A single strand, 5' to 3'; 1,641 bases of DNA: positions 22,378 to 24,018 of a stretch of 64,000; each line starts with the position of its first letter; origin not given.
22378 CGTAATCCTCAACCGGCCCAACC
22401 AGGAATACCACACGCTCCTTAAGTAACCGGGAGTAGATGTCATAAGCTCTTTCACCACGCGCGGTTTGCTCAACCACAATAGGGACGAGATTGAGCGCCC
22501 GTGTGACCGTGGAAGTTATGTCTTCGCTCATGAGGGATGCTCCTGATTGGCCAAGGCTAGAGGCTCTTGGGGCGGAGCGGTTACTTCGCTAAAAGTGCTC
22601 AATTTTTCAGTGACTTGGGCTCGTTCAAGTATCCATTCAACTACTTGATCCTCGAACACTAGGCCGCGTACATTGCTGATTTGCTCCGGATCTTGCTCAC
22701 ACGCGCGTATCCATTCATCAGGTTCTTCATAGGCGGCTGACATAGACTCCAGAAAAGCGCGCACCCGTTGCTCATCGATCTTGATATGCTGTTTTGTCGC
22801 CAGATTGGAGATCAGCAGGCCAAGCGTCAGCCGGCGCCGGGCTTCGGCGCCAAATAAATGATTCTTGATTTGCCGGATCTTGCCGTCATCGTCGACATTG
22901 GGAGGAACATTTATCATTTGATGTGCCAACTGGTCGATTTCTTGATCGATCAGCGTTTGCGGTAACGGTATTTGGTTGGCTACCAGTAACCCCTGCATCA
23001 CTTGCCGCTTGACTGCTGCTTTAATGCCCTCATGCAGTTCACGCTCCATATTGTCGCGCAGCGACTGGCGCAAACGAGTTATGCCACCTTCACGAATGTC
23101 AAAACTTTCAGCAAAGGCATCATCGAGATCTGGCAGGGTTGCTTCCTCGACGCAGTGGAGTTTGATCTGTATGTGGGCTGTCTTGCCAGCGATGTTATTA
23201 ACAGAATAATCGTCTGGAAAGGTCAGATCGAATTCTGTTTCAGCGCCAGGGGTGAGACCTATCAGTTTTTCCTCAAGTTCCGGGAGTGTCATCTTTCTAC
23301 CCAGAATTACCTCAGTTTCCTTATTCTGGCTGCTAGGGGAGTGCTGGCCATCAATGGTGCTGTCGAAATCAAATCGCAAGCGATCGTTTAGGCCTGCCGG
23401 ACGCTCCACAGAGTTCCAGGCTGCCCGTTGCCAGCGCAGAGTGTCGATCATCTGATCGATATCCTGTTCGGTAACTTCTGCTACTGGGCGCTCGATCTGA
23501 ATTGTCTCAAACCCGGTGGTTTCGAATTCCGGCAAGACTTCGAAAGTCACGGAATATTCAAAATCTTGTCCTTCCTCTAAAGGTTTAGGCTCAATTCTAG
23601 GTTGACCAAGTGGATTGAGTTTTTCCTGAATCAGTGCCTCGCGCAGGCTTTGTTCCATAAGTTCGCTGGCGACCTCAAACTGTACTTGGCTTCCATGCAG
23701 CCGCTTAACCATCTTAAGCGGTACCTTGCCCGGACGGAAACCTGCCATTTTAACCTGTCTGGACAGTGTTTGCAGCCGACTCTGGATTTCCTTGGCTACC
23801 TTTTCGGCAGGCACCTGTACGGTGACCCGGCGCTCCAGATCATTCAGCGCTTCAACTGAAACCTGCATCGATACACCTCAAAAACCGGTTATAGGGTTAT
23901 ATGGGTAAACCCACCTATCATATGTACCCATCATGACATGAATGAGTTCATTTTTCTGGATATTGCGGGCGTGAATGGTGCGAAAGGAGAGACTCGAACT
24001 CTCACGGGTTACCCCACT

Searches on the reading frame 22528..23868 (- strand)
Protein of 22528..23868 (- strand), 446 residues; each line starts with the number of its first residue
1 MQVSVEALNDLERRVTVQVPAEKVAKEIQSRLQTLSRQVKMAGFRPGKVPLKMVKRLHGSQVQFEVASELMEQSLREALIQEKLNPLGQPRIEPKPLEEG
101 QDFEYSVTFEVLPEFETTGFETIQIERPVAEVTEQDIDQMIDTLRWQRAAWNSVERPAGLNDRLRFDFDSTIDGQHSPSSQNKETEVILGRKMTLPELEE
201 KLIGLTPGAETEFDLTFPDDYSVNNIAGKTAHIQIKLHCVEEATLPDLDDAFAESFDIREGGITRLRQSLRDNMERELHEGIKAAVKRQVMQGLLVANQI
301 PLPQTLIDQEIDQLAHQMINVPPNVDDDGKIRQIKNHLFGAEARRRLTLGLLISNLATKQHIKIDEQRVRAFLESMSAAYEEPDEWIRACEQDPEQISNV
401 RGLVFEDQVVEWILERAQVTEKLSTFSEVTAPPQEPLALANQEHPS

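Call 20: find_encoding_contigs(protein=window:22528-23868:-, flank=10000, max_places=10)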
Protein window:22528-23868:- (446 aa): 15 contigs read that carry it; 10 places shown.
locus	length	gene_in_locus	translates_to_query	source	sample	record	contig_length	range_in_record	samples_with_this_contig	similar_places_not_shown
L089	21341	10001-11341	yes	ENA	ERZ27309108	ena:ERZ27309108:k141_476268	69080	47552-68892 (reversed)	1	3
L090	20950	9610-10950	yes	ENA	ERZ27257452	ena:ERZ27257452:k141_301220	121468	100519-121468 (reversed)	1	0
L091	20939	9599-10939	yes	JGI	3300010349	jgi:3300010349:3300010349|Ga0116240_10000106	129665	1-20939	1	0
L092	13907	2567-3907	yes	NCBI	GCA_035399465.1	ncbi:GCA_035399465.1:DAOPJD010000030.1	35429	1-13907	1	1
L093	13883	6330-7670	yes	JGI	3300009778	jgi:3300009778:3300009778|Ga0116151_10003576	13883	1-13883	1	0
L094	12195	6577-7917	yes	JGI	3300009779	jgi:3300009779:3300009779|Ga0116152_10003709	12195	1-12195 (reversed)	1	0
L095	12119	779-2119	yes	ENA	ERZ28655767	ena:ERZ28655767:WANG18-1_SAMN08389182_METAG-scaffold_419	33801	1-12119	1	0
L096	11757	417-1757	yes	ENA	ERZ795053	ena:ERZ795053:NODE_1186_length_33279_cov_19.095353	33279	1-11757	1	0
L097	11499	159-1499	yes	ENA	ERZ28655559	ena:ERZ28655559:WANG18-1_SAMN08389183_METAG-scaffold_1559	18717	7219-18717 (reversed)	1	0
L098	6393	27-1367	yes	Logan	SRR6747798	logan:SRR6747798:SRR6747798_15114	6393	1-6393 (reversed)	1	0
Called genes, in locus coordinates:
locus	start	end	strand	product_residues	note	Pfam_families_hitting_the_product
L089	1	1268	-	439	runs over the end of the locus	PF00083:Sugar_tr (weak), PF07690:MFS_1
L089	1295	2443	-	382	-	PF01145:Band_7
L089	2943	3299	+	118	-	-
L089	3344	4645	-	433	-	PF01743:PolyA_pol, PF12627:PolyA_pol_RNAbd, PF01966:HD (weak)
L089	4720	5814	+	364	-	PF10023:Aminopep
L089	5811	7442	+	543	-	PF00005:ABC_tran, PF13191:AAA_16 (faint), PF13401:AAA_22 (faint), PF13555:AAA_29 (faint), PF00005:ABC_tran, PF02463:SMC_N, PF13304:AAA_21 (weak), PF08352:oligo_HPY (weak)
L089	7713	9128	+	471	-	PF01406:tRNA-synt_1e, PF01921:tRNA-synt_1f (faint), PF09334:tRNA-synt_1g (faint), PF00133:tRNA-synt_1 (weak), PF09190:DALR_2, PF23493:CysS_C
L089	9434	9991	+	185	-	-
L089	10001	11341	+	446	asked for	PF05697:Trigger_N, PF05698:Trigger_C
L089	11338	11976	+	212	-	PF00574:CLP_protease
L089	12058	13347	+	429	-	PF06689:zf-C4_ClpX, PF01078:Mg_chelatase (faint), PF05496:RuvB_N (faint), PF00004:AAA, PF07724:AAA_2, PF07728:AAA_5 (weak), PF13401:AAA_22 (weak), PF10431:ClpB_D2-small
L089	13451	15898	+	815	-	PF02190:LON_substr_bdg, PF00004:AAA, PF07728:AAA_5, PF22667:Lon_lid, PF05362:Lon_C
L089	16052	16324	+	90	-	PF00216:Bac_DNA_binding, PF18291:HU-HIG (weak), PF18289:HU-CCDC81_euk_2 (faint)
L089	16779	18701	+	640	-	PF13623:SurA_N_2, PF13624:SurA_N_3, PF13145:Rotamase_2, PF13616:Rotamase_3, PF00639:Rotamase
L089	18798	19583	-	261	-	PF00106:adh_short, PF13561:adh_short_C2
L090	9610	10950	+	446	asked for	PF05697:Trigger_N, PF05698:Trigger_C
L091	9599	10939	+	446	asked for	PF05697:Trigger_N, PF05698:Trigger_C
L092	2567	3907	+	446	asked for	PF05697:Trigger_N, PF05698:Trigger_C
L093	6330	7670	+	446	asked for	PF05697:Trigger_N, PF05698:Trigger_C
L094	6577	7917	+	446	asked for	PF05697:Trigger_N, PF05698:Trigger_C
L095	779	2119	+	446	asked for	PF05697:Trigger_N, PF05698:Trigger_C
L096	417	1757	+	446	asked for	PF05697:Trigger_N, PF05698:Trigger_C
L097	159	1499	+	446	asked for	PF05697:Trigger_N, PF05698:Trigger_C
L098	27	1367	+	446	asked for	PF05697:Trigger_N, PF05698:Trigger_C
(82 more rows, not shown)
